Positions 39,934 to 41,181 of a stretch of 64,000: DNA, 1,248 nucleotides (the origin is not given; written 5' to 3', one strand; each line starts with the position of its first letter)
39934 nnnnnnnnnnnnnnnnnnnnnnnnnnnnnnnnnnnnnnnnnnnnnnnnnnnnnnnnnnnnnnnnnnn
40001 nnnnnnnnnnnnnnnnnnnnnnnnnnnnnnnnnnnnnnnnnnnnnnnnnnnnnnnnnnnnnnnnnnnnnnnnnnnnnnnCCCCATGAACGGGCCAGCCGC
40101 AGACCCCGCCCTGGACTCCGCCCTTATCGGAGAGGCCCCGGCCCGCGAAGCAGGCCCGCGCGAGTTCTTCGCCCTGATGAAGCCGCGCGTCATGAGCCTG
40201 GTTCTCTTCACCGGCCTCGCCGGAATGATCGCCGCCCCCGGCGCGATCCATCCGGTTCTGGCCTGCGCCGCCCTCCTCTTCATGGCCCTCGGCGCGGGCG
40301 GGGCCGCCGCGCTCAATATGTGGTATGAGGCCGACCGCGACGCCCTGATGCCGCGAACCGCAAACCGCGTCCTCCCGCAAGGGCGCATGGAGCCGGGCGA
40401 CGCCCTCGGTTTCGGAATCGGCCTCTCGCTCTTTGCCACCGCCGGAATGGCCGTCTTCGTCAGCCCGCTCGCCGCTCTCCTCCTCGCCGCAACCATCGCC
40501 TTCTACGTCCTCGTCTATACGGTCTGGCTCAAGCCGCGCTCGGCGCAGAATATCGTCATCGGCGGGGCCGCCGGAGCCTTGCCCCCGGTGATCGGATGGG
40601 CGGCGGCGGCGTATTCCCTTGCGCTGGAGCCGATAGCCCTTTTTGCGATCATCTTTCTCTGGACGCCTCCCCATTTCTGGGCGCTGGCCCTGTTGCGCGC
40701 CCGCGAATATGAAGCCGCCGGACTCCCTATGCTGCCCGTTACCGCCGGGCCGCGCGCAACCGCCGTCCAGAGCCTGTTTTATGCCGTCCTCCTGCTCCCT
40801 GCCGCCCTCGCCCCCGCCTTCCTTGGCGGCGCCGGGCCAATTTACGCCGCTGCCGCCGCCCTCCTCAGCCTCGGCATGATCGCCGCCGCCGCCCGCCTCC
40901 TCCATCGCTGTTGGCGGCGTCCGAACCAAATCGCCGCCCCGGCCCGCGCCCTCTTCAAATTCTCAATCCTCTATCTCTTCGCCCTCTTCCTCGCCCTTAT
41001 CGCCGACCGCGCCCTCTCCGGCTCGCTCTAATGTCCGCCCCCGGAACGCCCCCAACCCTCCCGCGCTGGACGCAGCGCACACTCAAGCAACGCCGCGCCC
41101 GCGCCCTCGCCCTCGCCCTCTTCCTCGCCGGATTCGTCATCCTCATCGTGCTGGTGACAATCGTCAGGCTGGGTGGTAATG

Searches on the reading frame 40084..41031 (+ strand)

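Call 38: search_protein_families(library=pfam, proteins=[window:40084-41031:+], max_evalue=0.00001)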
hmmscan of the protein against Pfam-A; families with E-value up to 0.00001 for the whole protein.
window:40084-41031:+ (315 aa): 1 family
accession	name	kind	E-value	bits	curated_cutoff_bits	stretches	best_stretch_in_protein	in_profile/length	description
PF01040.23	UbiA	-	5.8e-56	190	34.2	1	40-285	1-244/250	UbiA prenyltransferase family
